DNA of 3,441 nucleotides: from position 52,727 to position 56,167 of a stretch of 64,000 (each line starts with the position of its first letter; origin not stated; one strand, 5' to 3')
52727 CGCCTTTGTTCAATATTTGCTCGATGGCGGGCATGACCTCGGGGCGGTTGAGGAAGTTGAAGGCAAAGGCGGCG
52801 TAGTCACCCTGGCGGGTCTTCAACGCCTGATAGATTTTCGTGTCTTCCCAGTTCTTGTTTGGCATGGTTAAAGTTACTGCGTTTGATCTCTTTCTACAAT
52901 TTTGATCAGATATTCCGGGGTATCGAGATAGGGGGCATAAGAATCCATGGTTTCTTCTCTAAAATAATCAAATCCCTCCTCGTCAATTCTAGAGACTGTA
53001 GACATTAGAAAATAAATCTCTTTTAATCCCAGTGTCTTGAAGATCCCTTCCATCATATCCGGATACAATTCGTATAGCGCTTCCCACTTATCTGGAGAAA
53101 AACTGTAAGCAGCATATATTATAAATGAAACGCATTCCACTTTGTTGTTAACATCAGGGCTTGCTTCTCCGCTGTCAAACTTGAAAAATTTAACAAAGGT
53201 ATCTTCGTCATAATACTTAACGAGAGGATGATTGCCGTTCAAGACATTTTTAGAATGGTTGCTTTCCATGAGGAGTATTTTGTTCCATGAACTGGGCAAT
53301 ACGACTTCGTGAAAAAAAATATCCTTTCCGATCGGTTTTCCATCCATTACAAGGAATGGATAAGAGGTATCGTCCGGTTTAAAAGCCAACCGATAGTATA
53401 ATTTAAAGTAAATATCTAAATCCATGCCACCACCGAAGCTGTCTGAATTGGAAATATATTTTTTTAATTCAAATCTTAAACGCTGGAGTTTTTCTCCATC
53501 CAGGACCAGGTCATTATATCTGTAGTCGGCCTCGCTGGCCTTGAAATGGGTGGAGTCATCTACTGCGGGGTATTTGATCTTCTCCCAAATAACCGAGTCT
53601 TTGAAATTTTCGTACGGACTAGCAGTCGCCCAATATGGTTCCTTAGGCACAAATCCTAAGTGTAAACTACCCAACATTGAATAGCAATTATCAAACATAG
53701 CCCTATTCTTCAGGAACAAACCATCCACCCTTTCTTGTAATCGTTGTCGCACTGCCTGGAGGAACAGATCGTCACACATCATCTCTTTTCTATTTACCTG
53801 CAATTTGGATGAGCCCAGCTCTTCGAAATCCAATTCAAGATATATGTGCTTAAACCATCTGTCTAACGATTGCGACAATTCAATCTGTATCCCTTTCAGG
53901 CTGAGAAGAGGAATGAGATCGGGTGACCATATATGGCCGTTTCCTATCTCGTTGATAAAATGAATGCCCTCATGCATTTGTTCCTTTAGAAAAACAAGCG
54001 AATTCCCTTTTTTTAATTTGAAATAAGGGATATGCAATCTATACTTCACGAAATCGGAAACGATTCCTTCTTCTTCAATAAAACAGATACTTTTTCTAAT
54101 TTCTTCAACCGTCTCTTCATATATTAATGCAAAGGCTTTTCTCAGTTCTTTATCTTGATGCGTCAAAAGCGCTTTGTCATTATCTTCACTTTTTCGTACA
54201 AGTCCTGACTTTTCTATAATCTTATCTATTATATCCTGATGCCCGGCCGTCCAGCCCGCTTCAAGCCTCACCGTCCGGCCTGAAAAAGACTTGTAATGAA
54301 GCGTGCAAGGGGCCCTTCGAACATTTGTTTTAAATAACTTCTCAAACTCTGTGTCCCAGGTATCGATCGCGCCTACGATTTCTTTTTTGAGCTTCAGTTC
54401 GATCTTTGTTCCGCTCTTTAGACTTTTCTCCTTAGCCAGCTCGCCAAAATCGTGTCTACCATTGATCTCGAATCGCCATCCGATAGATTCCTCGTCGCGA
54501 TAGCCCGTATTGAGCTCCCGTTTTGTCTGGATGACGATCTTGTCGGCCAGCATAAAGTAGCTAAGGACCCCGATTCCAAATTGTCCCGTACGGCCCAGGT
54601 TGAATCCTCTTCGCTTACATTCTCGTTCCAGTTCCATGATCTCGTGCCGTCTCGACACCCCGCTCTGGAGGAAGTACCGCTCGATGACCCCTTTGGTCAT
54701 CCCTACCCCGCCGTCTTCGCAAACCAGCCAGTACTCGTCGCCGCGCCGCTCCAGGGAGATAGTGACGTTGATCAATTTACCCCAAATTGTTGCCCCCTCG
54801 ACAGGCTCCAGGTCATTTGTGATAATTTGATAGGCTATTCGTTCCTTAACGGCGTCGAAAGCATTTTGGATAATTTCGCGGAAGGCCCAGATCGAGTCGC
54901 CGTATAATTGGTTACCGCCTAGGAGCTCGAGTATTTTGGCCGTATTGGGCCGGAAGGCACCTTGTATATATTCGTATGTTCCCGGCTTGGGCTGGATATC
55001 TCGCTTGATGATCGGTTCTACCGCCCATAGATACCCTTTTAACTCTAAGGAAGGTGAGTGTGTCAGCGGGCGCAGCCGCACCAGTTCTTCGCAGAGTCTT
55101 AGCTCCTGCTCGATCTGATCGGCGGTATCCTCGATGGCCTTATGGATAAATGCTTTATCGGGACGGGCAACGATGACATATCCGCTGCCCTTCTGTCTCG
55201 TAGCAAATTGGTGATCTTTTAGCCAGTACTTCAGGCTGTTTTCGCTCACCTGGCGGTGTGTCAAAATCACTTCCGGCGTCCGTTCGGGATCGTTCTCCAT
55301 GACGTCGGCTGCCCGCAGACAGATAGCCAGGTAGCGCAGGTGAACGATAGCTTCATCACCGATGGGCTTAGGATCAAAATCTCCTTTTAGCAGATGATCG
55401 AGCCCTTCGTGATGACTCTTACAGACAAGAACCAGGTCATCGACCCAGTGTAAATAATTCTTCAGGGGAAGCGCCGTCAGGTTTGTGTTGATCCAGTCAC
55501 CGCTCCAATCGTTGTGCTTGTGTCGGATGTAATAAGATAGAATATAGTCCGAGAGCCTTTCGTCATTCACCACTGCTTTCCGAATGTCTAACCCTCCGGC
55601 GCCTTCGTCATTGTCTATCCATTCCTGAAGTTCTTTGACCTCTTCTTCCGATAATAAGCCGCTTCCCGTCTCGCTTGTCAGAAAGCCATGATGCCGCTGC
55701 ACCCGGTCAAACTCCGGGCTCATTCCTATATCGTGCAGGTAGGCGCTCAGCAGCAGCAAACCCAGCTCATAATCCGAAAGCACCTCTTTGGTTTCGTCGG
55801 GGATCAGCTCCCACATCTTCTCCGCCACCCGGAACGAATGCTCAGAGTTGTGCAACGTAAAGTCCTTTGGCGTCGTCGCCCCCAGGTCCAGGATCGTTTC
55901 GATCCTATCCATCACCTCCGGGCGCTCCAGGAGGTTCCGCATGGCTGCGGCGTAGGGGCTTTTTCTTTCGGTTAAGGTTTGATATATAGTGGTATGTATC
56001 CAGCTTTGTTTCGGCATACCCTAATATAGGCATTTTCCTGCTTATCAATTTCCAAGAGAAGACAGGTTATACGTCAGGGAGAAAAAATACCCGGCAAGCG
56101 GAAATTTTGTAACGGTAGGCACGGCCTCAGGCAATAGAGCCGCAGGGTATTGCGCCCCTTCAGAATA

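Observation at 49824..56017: Tandem paralogous HD-phosphohydrolase / GHKL-ATPase giants: candidate undescribed two-component system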

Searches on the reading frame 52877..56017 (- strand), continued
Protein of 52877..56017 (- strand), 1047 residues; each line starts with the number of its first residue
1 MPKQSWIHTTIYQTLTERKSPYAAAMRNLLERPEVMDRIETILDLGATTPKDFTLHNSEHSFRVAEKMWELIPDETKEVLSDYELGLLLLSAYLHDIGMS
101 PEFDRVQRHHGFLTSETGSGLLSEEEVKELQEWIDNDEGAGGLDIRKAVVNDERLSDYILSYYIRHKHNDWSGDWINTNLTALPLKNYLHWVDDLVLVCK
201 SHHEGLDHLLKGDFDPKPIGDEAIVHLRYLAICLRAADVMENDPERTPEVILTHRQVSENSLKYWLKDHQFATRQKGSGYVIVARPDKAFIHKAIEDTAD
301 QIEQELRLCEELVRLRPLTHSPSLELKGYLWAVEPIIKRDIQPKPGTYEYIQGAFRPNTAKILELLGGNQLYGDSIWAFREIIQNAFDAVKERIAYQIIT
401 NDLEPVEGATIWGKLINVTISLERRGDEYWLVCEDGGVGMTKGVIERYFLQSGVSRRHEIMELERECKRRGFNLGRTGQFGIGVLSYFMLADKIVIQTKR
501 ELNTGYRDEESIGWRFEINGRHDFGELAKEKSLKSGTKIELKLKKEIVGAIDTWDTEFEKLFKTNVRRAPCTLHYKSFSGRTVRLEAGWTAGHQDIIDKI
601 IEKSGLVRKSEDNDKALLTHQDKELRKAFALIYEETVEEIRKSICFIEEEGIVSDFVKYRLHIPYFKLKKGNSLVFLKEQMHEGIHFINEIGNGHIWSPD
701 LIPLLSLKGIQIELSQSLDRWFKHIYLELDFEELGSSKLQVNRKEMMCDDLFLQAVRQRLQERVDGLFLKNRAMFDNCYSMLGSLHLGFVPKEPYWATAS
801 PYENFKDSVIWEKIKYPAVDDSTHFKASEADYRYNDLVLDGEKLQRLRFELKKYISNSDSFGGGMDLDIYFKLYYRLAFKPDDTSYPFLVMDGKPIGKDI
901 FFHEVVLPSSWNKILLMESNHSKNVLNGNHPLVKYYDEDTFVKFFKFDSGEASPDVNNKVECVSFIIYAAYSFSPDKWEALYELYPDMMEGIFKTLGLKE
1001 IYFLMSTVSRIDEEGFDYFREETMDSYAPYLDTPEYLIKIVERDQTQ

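Call 73: find_encoding_contigs(protein=P0018, flank=10000, max_places=1)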
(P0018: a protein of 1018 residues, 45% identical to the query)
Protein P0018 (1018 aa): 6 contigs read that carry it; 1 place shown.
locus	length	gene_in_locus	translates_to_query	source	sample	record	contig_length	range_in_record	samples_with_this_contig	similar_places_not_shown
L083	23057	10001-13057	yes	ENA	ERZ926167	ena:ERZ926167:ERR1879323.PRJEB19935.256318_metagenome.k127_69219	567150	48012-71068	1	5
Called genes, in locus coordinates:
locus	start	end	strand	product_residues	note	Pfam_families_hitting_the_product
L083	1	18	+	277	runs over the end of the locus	PF01261:AP_endonuc_2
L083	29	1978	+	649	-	PF07944:Beta-AFase-like_GH127_cat, PF20736:Glyco_hydro127M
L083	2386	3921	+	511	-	PF00128:Alpha-amylase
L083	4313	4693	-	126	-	-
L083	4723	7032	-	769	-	PF09371:Tex_N, PF22706:Tex_central_region, PF16921:Tex_YqgF, PF14635:HHH_7, PF12836:HHH_3, PF17674:HHH_9, PF00575:S1, PF23459:S1_RRP5, +1 more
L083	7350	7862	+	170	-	PF14534:DUF4440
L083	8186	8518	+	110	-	-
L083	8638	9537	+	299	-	PF13715:CarbopepD_reg_2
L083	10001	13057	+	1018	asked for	PF24391:HD-CE, PF13589:HATPase_c_3 (faint)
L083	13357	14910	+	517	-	PF13646:HEAT_2 (faint), PF13513:HEAT_EZ (faint), PF02985:HEAT (faint)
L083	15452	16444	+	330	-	PF23381:Beta-prop_IFT122_1st, PF24814:WD40_Prp19, PF24817:WD40_WDHD1_1st (weak), PF25174:Beta-prop_THOC3, PF25175:Beta-prop_WDR5, PF23389:Beta-prop_WDR19_1st, PF23414:Beta-prop_EML_2, PF23381:Beta-prop_IFT122_1st, +16 more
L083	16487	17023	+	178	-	-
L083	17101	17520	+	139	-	-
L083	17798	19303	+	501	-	PF01979:Amidohydro_1, PF07969:Amidohydro_3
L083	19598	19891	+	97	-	PF10985:DUF2805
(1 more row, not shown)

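Call 74: search_protein_families(library=pfam, proteins=[P0056, L073:9881-12946:+, L074:8344-11442:+, L075:9986-13009:+, L076:9893-12865:+, L079:9596-12601:+, L066:9131-12841:+], max_evalue=0.01)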
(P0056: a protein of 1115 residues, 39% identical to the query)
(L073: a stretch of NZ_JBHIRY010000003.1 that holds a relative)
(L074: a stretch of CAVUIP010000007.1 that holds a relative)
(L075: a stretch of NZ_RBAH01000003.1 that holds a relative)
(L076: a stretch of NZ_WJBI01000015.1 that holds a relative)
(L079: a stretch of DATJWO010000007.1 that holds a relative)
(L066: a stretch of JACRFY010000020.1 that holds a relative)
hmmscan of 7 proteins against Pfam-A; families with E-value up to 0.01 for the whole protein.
P0056 (1115 aa): 3 families
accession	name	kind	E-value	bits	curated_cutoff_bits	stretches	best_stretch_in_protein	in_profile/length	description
PF24391.1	HD-CE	-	6e-45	154.4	27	1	57-314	3-262/263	HD-CE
PF24401.1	iHD-CE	-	2e-06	27.7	27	1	14-142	6-132/349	iHD-CE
PF13589.12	HATPase_c_3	-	0.0012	19.3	25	1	385-509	5-94/137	Histidine kinase-, DNA gyrase B-, and HSP90-like ATPase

L073:9881-12946:+ (1022 aa): 4 families
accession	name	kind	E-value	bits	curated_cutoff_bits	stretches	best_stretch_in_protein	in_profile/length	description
PF24391.1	HD-CE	-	8.3e-59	199.8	27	1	61-310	2-260/263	HD-CE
PF13589.12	HATPase_c_3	-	1.3e-07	32.1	25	1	377-480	5-95/137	Histidine kinase-, DNA gyrase B-, and HSP90-like ATPase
PF24401.1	iHD-CE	-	0.00028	20.7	27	1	224-306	231-313/349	iHD-CE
PF02518.31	HATPase_c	-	0.00036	21.4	26.4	1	377-462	8-74/111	Histidine kinase-, DNA gyrase B-, and HSP90-like ATPase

L074:8344-11442:+ (1033 aa): 3 families
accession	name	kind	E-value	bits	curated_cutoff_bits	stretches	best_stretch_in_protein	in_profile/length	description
PF24391.1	HD-CE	-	5e-56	190.7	27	1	56-307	1-260/263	HD-CE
PF13589.12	HATPase_c_3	-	7.2e-06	26.5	25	1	372-479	3-95/137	Histidine kinase-, DNA gyrase B-, and HSP90-like ATPase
PF24401.1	iHD-CE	-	0.002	17.9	27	0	226-305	236-315/349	iHD-CE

L075:9986-13009:+ (1008 aa): 3 families
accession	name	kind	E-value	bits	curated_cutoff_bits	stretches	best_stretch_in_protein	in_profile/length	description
PF24391.1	HD-CE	-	3.2e-60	204.5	27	1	50-300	1-260/263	HD-CE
PF13589.12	HATPase_c_3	-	9e-09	35.9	25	1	367-470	5-95/137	Histidine kinase-, DNA gyrase B-, and HSP90-like ATPase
PF24401.1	iHD-CE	-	0.0024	17.6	27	0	214-295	231-312/349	iHD-CE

L076:9893-12865:+ (991 aa): 5 families
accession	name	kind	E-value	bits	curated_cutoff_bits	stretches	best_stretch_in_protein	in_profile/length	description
PF24391.1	HD-CE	-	1.1e-55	189.6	27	1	52-303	1-260/263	HD-CE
PF13589.12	HATPase_c_3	-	9.3e-07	29.4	25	1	372-474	7-94/137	Histidine kinase-, DNA gyrase B-, and HSP90-like ATPase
PF24401.1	iHD-CE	-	1.6e-05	24.8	27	1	59-301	53-315/349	iHD-CE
PF02518.31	HATPase_c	-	0.0022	18.8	26.4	1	371-437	9-63/111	Histidine kinase-, DNA gyrase B-, and HSP90-like ATPase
PF01966.28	HD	-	0.0026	18.4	22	0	60-132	2-75/116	HD domain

L079:9596-12601:+ (1002 aa): 5 families
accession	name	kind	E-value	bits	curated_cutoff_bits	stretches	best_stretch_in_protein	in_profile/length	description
PF24391.1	HD-CE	-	7e-51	173.9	27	1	133-421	1-260/263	HD-CE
PF24401.1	iHD-CE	-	6.6e-08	32.6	27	1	325-425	235-321/349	iHD-CE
PF13589.12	HATPase_c_3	-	5.4e-07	30.2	25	1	488-605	5-99/137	Histidine kinase-, DNA gyrase B-, and HSP90-like ATPase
PF02518.31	HATPase_c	-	3.5e-05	24.6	26.4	1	489-595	9-92/111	Histidine kinase-, DNA gyrase B-, and HSP90-like ATPase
PF01966.28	HD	-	0.00026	21.7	22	1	142-187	3-43/116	HD domain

L066:9131-12841:+ (1237 aa): 2 families
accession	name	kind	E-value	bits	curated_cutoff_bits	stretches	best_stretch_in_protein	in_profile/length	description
PF24391.1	HD-CE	-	5.6e-40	138.1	27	1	329-527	2-221/263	HD-CE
PF13589.12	HATPase_c_3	-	0.0012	19.3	25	1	637-782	6-106/137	Histidine kinase-, DNA gyrase B-, and HSP90-like ATPase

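Call 88: find_related_loci(query=A1, collection=viral_contigs, flank=5000)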
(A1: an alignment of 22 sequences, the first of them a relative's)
Query A1 (1047 aa) in viral_contigs; peptide patterns used: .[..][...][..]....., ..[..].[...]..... (x = any residue, [..] = any of these).
45 stretches matched a pattern; 1 encode a relative of the query (tblastn E <= 1e-3); 1 distinct loci.
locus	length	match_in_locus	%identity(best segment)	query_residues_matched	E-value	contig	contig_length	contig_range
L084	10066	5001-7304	33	35-796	7e-113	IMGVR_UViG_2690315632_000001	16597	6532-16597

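Call 93: search_protein_families(library=pfam, proteins=[L084:98-1300:+, L084:915-1994:+, L084:2800-3867:-, L084:3882-4724:-, L084:4845-8057:+, L084:8151-8777:-, L084:8187-8993:+, L084:9254-10066:-], max_evalue=0.001)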
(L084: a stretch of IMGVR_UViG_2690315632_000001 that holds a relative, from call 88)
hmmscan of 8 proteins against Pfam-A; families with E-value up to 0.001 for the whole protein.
L084:98-1300:+ (401 aa): 2 families
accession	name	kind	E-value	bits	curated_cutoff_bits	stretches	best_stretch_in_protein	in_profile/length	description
PF17289.8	Terminase_6C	-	1e-33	117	22.6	1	94-254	1-154/155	Terminase RNaseH-like domain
PF03237.21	Terminase_6N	-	3.9e-07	30.4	22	1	15-63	166-212/215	Terminase large subunit, T4likevirus-type, N-terminal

L084:915-1994:+ (360 aa): 1 family
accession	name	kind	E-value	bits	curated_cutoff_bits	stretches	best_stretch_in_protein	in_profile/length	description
PF04860.17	Phage_portal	-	1.1e-11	45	39.1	1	113-339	57-275/321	Phage portal protein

L084:2800-3867:- (356 aa): 3 families
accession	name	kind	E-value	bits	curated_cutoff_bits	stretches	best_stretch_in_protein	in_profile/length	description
PF06114.19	Peptidase_M78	-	1.5e-24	86.6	22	1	150-265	2-123/123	IrrE N-terminal-like domain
PF13560.12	HTH_31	-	2.7e-07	31.2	27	1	6-55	5-55/64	Helix-turn-helix domain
PF01381.28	HTH_3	-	3.3e-07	30.7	23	1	10-60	4-54/55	Helix-turn-helix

L084:3882-4724:- (281 aa): 0 families

L084:4845-8057:+ (1071 aa): 3 families
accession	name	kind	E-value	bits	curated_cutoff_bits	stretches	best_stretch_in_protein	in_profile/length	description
PF24391.1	HD-CE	-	3.5e-44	151.9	27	1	70-327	3-261/263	HD-CE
PF13589.12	HATPase_c_3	-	1.1e-07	32.4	25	1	400-527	5-97/137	Histidine kinase-, DNA gyrase B-, and HSP90-like ATPase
PF01966.28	HD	-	0.00011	22.9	22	0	77-124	3-46/116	HD domain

L084:8151-8777:- (209 aa): 0 families

L084:8187-8993:+ (269 aa): 4 families
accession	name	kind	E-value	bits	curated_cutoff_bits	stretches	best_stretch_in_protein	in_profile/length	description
PF01609.27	DDE_Tnp_1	-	6.6e-24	85.2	23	1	101-255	3-197/200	Transposase DDE domain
PF13340.11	DUF4096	-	1.6e-20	73.5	34.3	1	13-84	2-75/76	Putative transposase of IS4/5 family (DUF4096)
PF13586.12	DDE_Tnp_1_2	-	6.1e-13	49.5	29.2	1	180-259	2-85/86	Transposase DDE domain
PF13612.12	DDE_Tnp_1_3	-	0.00041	20.8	27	1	132-201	45-107/155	Transposase DDE domain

L084:9254-10066:- (271 aa): 1 family
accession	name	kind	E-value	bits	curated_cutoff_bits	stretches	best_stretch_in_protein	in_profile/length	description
PF13730.12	HTH_36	-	5.3e-07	29.8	25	1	101-156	1-55/55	Helix-turn-helix domain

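Call 94: get_annotated_region(hit=H2, flank=1500)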
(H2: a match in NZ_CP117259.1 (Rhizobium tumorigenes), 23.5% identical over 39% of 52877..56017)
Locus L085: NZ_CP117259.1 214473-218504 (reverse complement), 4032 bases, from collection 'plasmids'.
description: Rhizobium tumorigenes strain 1078 plasmid unnamed2, complete sequence
organism: Rhizobium tumorigenes (NCBI taxid 2041385)
taxonomy: Bacteria; Pseudomonadota; Alphaproteobacteria; Hyphomicrobiales; Rhizobiaceae; Rhizobium; Rhizobium tumorigenes
host: -; source: Rubus sp.,pure bacterial culture,Aerial tumor; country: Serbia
typing (MOB-suite, as given by PLSDB): non-mobilizable
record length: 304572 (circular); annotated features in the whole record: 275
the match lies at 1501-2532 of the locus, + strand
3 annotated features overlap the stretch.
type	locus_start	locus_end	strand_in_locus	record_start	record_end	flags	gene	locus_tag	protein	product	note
CDS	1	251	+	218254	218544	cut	-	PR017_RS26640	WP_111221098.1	GIY-YIG nuclease family protein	-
CDS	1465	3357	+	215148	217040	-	htpG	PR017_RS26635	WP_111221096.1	molecular chaperone HtpG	GO:0006457 - protein folding [Evidence IEA]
CDS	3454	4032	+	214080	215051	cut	-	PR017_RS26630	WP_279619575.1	YihY/virulence factor BrkB family protein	-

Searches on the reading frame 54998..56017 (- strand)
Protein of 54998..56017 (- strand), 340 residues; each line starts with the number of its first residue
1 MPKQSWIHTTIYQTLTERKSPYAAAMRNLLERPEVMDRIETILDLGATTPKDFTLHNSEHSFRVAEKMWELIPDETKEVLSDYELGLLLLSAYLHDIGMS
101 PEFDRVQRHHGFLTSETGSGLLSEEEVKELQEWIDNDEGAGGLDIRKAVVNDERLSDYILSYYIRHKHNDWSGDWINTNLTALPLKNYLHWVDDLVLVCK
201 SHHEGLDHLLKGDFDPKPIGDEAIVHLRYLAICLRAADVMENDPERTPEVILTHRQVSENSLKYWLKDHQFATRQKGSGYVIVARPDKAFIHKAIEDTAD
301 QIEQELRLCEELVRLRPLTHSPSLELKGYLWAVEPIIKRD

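Call 60: search_solved_structures(query=window:54998-56017:-, max_evalue=5, show_alignments=1)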
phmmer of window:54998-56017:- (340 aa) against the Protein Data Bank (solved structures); distinct sequences matched with E-value up to 5: 5.
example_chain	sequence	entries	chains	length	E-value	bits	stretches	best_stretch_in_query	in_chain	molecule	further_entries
9tkv_A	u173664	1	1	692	0.32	13.8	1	19-87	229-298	RNA helicase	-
9tl1_A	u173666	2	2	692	0.32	13.8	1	19-87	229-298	RNA helicase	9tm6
4a2p_A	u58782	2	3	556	0.43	13.4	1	19-88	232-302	RETINOIC ACID INDUCIBLE PROTEIN I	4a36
4a2w_A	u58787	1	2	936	0.48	13.2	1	19-87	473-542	RETINOIC ACID INDUCIBLE PROTEIN I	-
4a2q_A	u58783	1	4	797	0.56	13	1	19-87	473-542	RETINOIC ACID INDUCIBLE PROTEIN I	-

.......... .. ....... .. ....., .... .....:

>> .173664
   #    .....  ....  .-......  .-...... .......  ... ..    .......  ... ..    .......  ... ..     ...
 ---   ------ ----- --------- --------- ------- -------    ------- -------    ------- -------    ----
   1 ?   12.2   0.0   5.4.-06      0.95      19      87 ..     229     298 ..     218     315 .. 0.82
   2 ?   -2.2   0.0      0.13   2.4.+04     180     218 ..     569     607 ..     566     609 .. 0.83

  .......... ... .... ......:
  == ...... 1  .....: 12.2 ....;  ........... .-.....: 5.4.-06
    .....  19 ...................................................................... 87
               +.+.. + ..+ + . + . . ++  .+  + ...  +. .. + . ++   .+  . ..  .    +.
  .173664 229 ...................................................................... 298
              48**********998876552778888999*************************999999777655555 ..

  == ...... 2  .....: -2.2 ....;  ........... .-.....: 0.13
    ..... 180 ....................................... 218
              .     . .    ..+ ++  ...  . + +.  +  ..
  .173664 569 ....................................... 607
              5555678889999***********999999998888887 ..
